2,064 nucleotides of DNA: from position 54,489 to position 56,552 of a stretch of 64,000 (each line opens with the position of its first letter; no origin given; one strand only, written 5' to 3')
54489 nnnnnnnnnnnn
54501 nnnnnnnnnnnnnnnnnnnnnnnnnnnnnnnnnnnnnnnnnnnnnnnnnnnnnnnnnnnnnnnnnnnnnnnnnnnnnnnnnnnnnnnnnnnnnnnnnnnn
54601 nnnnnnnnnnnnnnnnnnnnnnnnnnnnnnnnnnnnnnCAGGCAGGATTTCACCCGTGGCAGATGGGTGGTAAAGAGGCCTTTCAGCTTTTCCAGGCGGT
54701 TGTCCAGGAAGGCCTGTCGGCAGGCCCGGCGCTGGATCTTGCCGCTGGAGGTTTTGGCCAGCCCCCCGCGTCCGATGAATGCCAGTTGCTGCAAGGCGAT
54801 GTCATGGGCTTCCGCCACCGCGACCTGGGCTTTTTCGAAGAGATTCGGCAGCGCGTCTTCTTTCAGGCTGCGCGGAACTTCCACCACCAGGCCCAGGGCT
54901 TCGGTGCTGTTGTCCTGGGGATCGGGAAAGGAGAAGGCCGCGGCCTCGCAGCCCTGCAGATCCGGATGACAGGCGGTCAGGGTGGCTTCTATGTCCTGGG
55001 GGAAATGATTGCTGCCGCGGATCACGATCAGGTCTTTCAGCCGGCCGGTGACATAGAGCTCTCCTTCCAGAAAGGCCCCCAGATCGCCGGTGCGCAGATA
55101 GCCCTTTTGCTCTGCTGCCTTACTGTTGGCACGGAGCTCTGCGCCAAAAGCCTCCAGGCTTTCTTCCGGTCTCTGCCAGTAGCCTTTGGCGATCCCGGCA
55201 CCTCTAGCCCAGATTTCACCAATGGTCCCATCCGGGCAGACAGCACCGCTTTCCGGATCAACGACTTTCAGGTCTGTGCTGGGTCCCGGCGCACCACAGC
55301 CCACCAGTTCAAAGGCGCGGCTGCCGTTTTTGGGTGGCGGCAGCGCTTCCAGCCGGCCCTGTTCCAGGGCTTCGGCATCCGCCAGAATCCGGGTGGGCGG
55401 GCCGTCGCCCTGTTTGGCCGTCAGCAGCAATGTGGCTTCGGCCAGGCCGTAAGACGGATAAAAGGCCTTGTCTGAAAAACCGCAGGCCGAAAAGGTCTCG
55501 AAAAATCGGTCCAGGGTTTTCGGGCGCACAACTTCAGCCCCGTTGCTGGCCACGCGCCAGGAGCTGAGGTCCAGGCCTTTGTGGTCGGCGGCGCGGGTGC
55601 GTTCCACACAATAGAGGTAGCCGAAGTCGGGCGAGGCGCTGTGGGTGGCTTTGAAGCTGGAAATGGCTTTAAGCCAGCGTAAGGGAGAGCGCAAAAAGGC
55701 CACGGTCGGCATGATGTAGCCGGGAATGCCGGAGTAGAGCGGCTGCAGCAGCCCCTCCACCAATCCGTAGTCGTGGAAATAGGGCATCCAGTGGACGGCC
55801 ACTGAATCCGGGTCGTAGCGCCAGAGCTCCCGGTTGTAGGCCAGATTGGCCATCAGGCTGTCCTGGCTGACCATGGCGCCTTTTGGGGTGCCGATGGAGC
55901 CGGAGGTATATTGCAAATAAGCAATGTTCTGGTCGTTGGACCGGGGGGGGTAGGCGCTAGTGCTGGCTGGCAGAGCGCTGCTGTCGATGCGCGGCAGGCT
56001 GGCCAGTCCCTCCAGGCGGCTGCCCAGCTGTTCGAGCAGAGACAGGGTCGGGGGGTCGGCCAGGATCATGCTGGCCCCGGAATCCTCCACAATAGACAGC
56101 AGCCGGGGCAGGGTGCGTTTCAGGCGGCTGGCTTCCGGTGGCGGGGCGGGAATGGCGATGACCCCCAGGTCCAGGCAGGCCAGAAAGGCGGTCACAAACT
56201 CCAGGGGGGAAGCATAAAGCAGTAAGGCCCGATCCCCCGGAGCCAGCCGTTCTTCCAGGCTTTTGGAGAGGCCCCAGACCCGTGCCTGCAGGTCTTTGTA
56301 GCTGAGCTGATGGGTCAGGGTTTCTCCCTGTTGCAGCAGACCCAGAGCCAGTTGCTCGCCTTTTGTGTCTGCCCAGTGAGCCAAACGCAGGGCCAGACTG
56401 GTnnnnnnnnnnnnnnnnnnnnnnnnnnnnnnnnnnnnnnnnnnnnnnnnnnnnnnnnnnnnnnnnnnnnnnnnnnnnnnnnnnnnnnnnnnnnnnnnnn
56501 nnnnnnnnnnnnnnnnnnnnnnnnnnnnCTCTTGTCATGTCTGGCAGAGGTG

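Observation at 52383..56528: FAAL-ACAD-ACP tridomain: lipoinitiation with built-in acyl-ACP dehydrogenase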

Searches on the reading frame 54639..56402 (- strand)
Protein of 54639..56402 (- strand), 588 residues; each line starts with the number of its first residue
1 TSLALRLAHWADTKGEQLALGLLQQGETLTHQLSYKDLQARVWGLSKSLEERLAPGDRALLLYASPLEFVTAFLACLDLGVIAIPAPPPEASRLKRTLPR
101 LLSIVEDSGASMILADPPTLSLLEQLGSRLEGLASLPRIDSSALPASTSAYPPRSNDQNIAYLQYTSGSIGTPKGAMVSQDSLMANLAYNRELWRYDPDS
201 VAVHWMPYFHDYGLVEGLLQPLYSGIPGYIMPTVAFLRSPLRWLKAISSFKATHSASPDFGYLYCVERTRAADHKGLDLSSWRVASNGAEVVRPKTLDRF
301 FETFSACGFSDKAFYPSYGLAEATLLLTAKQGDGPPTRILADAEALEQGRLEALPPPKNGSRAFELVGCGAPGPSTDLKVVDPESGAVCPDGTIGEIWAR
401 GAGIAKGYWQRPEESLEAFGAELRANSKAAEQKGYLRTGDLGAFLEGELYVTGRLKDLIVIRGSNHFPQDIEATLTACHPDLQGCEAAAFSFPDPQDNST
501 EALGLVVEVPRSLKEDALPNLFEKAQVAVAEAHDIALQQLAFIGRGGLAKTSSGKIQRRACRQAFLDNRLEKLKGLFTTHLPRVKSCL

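Call 35: search_solved_structures(query=window:54639-56402:-, max_evalue=1e-10, show_alignments=3)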
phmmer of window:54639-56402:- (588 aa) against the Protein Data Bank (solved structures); distinct sequences matched with E-value up to 1e-10: 97 (the best 60 are shown).
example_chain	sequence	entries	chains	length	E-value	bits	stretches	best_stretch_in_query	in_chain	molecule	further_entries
7r7g_A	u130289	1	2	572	5.8e-119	401.4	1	13-570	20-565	Polyketide synthase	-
7r7f_A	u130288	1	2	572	2.9e-118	399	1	13-570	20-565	Polyketide synthase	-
7r7e_A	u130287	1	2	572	3e-118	399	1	13-570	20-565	Polyketide synthase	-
3kxw_A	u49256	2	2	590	5.2e-107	361.9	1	29-570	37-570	Saframycin Mx1 synthetase B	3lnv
5d6j_A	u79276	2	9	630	1.4e-82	281.2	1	2-571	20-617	Acyl-CoA synthase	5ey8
5icr_A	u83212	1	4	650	1.6e-82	281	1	2-571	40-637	Acyl-CoA synthase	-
5hm3_A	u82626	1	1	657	8.6e-82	278.6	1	2-572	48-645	Long-chain-fatty-acid--AMP ligase FadD32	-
8hd4_A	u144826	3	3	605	8.7e-80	272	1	26-573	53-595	Long-chain-fatty-acid--AMP ligase FadD23 | Fatty-acid-CoA ligase FadD23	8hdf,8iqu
5ey9_A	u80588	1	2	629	4.1e-78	266.5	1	2-571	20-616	Long-chain-fatty-acid--AMP ligase FadD32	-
7wua_A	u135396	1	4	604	5.7e-68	233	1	34-567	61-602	Acyl-CoA synthase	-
3pbk_A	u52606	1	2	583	1.1e-64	222.2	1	29-491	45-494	Fatty Acyl-Adenylate Ligase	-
8hcz_A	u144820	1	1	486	1.3e-64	221.9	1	26-459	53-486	Long-chain-fatty-acid--AMP ligase FadD23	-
3e53_A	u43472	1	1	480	1.4e-64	221.9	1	31-454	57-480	FATTY-ACID-CoA LIGASE FADD28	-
3t5a_A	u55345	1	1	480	1.8e-63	218.2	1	31-454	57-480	Long-chain-fatty-acid--AMP ligase FadD28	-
5d6n_A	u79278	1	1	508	4e-62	213.7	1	2-455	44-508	Acyl-CoA synthase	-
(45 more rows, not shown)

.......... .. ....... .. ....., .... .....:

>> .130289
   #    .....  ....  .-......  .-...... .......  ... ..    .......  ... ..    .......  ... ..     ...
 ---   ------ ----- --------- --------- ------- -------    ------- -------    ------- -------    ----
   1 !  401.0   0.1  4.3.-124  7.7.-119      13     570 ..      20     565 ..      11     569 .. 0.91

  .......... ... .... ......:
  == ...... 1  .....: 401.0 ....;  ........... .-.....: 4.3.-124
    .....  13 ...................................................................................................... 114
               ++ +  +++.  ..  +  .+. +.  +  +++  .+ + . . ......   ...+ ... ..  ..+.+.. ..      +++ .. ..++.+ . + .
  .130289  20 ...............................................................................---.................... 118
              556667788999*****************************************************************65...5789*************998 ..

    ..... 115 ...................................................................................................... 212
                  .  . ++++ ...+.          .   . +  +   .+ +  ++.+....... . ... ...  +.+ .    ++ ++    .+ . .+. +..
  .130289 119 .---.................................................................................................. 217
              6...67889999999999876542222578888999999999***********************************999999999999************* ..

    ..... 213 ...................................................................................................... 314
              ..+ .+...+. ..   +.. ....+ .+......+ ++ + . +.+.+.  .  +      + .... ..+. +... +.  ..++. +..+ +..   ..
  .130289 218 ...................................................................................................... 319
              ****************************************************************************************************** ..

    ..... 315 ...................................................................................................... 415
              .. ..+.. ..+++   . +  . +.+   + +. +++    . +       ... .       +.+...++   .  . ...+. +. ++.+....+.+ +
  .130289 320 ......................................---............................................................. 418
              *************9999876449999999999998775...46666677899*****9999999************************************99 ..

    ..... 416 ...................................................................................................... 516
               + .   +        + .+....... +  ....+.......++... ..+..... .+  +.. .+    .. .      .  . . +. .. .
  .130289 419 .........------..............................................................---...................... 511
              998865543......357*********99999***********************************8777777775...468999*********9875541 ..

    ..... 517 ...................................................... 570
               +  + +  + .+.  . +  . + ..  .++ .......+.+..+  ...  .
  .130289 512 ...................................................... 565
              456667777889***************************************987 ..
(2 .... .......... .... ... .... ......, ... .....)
